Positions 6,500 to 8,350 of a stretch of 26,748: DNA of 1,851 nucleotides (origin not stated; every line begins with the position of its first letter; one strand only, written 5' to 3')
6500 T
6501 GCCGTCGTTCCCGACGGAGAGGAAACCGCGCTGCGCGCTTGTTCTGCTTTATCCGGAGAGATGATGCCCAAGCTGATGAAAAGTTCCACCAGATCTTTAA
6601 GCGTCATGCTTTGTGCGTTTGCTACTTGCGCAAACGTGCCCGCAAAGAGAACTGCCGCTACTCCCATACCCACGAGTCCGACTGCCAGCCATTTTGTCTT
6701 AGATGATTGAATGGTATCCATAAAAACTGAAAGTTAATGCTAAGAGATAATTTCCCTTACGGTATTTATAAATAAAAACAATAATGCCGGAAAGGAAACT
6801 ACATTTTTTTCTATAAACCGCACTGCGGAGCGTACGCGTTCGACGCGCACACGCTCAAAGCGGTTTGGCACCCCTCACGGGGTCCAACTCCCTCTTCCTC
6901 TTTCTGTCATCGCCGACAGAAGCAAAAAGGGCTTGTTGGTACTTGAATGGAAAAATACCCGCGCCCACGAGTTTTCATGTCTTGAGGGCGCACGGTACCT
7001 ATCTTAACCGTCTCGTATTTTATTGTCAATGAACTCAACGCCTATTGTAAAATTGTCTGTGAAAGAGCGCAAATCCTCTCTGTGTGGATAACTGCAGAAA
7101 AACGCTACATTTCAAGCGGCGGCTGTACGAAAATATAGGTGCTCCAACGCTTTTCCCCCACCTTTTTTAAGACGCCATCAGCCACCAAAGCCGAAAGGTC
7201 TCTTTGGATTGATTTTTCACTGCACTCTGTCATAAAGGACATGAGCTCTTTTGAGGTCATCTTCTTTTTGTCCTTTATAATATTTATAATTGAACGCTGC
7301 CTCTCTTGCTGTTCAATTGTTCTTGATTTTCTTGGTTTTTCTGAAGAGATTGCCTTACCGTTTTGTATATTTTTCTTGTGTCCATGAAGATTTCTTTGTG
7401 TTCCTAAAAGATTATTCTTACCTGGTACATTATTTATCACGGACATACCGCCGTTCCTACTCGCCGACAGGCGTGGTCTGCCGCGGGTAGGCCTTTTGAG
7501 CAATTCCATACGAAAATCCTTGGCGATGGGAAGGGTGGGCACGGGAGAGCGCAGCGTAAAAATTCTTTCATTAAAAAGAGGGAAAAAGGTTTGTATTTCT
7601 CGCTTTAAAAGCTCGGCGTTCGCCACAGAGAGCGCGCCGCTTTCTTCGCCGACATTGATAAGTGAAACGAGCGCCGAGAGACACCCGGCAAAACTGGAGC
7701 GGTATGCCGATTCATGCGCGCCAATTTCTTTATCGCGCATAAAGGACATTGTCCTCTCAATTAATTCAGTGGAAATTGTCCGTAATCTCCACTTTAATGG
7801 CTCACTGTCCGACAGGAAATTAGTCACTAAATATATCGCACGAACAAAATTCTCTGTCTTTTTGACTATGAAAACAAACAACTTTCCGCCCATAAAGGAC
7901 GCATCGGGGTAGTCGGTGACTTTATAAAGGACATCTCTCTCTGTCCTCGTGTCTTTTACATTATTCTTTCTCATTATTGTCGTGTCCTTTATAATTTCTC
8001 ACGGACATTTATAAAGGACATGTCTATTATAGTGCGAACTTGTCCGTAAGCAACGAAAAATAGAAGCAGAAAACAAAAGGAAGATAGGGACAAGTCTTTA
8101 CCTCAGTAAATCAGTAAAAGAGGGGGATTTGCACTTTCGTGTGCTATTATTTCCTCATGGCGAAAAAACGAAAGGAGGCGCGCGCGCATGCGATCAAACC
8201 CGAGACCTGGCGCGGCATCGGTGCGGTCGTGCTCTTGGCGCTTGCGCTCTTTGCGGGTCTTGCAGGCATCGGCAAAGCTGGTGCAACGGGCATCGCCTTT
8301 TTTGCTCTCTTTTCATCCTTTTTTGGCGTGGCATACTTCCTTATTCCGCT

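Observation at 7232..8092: wHTH gene written over an array of its probable binding sites (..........), head-to-head with ftsK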

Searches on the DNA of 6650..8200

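Call 51: search_rna_families(source=window, start=6650, end=8200, threshold=evalue, max_evalue=5)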
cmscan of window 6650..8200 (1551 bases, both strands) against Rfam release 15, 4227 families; matches with E-value up to 5: 6.
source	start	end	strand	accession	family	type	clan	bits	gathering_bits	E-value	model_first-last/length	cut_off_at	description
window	6733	6818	+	RF00895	mir-786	Gene; miRNA;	-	24.8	93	0.016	1-90/90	no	mir-786 microRNA precursor family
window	7990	8057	-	RF03100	RAGATH-27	Gene; sRNA;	-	22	76.1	3.8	1-86/86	no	RAGATH-27 RNA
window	6740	6808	-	RF03996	mir-3012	Gene; miRNA;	-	21.8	90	0.5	1-68/68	no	mir-3012 microRNA precursor family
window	6750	6800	-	RF03995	mir-7957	Gene; miRNA;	-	21.7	76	0.44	1-59/59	no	mir-7957 microRNA precursor family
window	7541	7635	+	RF02756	ES239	Gene; sRNA;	-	17.4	62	3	1-123/123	no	ES239 sRNA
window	7974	8027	+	RF03374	mir-2001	Gene; miRNA;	-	16.2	74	4.3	1-72/72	no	mir-2001 microRNA precursor family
